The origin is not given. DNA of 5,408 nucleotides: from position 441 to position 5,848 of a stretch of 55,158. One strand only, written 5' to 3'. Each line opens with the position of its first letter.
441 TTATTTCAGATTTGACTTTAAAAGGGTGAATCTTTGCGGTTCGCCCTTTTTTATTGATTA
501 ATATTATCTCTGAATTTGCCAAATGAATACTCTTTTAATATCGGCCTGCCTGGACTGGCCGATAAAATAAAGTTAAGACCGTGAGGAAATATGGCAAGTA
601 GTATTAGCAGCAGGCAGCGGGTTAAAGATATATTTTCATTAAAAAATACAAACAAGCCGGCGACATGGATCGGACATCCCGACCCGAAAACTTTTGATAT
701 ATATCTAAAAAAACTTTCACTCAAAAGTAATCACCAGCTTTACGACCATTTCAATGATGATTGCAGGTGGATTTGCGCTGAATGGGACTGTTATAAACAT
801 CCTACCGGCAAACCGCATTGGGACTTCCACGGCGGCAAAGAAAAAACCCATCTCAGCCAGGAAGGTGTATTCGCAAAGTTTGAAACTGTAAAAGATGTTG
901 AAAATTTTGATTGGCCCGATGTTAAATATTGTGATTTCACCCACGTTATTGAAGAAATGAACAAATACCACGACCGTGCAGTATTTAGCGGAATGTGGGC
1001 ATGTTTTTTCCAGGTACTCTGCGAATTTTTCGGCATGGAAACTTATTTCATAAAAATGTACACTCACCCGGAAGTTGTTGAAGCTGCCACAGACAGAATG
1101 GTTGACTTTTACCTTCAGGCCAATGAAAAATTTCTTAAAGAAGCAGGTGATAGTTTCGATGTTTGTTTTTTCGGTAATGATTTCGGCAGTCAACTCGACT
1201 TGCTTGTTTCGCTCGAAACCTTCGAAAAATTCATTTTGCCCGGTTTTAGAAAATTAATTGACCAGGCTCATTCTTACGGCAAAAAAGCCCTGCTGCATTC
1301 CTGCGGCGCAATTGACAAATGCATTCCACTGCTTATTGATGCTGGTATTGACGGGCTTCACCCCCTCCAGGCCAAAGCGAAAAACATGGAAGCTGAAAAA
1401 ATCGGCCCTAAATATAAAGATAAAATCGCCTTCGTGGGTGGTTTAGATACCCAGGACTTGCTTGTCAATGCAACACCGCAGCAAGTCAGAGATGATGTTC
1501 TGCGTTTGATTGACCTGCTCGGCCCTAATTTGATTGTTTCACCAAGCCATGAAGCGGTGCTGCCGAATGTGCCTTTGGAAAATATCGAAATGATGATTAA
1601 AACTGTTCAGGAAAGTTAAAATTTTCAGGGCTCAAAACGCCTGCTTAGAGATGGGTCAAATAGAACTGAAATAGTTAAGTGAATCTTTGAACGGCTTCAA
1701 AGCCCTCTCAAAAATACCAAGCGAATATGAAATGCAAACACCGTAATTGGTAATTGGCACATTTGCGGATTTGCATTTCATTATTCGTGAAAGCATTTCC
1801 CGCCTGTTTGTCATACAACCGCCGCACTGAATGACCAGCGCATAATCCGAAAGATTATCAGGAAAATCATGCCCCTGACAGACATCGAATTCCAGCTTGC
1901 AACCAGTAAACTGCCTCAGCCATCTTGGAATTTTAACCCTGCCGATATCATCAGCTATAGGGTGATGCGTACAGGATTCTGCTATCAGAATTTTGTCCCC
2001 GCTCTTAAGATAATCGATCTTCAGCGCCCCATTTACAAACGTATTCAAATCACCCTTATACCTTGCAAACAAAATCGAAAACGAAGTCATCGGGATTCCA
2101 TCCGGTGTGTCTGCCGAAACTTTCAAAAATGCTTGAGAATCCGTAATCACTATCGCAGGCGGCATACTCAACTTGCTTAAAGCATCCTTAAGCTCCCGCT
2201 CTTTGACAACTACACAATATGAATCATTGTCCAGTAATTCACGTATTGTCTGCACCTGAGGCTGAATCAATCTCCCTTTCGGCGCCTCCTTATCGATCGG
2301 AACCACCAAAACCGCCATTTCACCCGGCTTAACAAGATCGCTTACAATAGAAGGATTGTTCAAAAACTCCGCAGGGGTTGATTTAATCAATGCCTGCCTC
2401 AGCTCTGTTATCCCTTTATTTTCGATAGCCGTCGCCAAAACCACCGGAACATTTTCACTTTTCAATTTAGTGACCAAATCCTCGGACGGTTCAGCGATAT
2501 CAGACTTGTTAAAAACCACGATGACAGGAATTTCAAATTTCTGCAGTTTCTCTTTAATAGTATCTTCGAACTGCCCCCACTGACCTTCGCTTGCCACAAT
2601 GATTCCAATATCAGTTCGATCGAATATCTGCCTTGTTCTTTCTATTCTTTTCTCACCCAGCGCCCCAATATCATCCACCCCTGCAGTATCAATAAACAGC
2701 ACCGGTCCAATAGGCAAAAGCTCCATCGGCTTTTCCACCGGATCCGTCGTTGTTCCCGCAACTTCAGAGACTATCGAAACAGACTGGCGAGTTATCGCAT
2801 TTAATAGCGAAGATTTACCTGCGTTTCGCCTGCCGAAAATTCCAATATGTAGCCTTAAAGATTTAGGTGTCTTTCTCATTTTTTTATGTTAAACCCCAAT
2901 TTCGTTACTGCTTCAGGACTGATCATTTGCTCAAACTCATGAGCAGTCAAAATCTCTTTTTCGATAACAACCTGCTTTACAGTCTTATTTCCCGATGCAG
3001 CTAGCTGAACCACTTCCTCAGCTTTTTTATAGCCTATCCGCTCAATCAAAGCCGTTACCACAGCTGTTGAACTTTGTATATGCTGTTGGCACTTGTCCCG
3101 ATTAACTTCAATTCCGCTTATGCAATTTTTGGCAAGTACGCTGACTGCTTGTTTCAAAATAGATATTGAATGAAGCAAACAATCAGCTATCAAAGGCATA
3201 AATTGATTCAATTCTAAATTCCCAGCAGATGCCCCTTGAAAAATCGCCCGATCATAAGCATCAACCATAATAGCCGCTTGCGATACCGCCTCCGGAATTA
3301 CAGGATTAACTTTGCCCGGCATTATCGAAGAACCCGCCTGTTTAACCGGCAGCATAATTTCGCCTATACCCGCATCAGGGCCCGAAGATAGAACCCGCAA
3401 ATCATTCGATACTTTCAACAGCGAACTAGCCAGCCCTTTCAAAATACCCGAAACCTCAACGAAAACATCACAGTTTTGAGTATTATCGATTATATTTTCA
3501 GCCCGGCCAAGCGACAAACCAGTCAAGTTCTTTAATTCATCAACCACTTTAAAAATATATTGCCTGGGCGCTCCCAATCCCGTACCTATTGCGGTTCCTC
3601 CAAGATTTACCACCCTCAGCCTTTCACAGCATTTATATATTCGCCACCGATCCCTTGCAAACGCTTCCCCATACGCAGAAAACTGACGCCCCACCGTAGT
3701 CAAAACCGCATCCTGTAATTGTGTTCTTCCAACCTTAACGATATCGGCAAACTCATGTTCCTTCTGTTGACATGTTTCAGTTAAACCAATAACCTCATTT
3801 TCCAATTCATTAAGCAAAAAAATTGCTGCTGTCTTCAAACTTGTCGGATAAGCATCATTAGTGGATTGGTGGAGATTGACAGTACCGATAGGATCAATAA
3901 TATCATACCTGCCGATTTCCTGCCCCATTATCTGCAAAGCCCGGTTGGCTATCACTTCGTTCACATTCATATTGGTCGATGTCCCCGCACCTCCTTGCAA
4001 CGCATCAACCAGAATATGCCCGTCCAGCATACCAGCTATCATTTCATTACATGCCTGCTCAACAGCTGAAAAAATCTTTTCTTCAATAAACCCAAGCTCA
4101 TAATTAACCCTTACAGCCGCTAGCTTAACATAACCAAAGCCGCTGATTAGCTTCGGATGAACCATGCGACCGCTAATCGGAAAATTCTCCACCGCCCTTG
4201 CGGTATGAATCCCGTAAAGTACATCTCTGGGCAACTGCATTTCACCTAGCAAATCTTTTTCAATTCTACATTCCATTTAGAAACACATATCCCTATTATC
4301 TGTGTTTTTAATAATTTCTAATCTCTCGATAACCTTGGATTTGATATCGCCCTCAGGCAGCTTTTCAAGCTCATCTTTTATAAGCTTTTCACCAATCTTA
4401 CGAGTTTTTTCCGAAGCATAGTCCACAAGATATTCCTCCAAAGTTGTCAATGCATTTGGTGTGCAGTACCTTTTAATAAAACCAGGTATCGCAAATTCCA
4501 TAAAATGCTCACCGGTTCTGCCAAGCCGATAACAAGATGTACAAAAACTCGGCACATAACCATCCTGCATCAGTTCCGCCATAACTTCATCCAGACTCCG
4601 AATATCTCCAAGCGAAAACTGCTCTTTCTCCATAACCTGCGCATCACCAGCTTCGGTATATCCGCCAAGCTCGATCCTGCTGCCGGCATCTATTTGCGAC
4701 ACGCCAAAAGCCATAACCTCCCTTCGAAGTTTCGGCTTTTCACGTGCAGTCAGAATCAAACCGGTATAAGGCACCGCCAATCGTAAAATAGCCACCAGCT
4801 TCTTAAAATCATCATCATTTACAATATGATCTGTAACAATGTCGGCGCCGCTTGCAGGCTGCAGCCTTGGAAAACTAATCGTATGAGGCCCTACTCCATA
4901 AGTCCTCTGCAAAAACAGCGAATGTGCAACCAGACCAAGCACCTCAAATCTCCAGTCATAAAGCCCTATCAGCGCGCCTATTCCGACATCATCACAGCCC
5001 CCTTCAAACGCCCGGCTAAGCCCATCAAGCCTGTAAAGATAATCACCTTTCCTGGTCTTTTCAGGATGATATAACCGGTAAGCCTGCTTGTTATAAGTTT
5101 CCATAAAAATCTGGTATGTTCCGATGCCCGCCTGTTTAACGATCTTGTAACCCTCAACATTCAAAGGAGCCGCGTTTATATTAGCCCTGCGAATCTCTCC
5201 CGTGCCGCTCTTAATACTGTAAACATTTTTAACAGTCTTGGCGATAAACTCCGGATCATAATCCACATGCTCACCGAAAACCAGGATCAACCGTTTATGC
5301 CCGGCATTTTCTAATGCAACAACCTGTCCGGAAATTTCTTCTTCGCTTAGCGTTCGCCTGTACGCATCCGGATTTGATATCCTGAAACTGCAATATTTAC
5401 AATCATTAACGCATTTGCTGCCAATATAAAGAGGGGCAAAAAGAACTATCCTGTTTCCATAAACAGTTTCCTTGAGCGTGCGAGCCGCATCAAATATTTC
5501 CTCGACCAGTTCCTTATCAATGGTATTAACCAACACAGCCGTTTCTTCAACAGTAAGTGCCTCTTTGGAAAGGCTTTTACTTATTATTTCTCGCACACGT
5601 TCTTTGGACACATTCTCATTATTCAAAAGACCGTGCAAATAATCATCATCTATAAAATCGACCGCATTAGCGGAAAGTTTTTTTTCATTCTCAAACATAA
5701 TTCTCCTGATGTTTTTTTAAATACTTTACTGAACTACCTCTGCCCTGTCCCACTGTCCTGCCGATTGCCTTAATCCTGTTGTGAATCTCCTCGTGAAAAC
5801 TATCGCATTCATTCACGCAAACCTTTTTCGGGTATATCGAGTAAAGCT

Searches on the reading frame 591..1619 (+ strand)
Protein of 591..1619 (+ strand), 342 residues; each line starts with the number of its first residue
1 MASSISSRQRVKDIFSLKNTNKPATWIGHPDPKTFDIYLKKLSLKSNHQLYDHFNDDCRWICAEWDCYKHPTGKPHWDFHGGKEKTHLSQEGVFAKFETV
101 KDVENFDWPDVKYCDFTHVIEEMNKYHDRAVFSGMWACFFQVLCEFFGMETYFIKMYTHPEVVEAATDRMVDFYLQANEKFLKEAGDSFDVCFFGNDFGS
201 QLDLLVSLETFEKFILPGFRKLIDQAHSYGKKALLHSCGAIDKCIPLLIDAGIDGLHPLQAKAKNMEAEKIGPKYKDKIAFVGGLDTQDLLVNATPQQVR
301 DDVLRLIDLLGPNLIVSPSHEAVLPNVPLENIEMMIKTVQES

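Call 66: search_protein_families(library=pfam, proteins=[window:591-1619:+], max_evalue=0.001)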
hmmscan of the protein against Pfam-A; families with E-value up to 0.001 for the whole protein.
window:591-1619:+ (342 aa): 1 family
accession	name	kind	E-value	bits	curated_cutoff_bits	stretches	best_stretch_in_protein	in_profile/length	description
PF01208.23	URO-D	-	4.6e-22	78.9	23.9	1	99-341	101-345/346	Uroporphyrinogen decarboxylase (URO-D)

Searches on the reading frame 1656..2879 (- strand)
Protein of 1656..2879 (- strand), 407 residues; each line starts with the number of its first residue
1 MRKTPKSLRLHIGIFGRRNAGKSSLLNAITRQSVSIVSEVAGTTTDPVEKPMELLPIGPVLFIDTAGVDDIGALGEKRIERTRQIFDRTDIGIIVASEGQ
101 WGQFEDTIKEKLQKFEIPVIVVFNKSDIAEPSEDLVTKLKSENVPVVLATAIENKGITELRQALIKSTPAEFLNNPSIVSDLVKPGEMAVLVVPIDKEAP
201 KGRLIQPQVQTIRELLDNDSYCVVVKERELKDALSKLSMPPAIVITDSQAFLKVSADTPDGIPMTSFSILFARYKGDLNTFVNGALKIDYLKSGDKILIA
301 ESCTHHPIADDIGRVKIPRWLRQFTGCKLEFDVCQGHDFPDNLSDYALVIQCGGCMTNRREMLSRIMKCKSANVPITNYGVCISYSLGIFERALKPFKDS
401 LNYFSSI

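Call 5: search_protein_families(library=pfam, proteins=[window:1656-2879:-], max_evalue=0.01)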
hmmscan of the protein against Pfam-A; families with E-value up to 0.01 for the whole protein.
window:1656-2879:- (407 aa): 7 families
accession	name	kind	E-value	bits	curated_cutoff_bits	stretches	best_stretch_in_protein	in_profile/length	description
PF18133.7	HydF_tetramer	-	6.8e-47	158.6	22.6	1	280-396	2-118/118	Hydrogen maturase F tetramerization domain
PF18128.7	HydF_dimer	-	8e-40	135.4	23.4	1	178-276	1-99/99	Hydrogen maturase F dimerization domain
PF01926.29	MMR_HSR1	-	4.7e-21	75.4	21.9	1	11-125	1-113/113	50S ribosome-binding GTPase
PF02421.24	FeoB_N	-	2e-08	34.3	27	1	11-163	2-155/156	Ferrous iron transport protein B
PF00009.33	GTP_EFTU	-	1.1e-06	28.8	26.5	1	91-169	97-187/188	Elongation factor Tu GTP binding domain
PF03193.22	RsgA_GTPase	-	9.5e-06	26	30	0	113-166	50-106/174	RsgA GTPase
PF00350.29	Dynamin_N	-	0.00015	22.2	27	1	12-43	1-32/168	Dynamin family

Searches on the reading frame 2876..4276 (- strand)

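Call 5: search_protein_families(library=pfam, proteins=[window:2876-4276:-], max_evalue=0.01)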
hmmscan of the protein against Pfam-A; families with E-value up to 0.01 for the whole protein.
window:2876-4276:- (466 aa): 2 families
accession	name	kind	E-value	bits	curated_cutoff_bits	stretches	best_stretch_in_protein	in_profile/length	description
PF00206.25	Lyase_1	-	8.5e-78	262.3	27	1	11-338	1-310/312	Lyase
PF10415.14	FumaraseC_C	-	1.6e-14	54.5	32.5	1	407-458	2-53/54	Fumarase C C-terminus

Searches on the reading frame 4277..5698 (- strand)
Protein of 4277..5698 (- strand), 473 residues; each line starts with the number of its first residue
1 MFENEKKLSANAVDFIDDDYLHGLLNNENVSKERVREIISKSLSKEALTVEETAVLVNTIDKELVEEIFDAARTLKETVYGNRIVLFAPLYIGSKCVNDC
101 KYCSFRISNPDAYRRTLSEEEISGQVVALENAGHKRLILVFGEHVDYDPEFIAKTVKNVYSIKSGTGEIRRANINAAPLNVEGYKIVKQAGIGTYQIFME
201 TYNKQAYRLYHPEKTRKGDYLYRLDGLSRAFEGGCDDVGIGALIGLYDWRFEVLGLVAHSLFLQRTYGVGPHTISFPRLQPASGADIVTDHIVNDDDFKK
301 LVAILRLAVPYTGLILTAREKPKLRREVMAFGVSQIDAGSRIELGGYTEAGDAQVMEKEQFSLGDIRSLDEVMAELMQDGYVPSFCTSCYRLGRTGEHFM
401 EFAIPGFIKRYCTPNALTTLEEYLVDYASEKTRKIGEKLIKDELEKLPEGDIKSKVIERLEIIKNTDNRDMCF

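Call 5: search_protein_families(library=pfam, proteins=[window:4277-5698:-], max_evalue=0.01)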
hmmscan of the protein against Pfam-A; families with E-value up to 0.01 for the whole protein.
window:4277-5698:- (473 aa): 2 families
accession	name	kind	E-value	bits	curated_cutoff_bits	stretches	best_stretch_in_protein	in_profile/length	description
PF06968.18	BATS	-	2.4e-17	63.3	22.2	1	275-381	1-87/88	Biotin and Thiamin Synthesis associated domain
PF04055.27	Radical_SAM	-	1.5e-12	48.4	29.5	1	92-244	3-150/166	Radical SAM superfamily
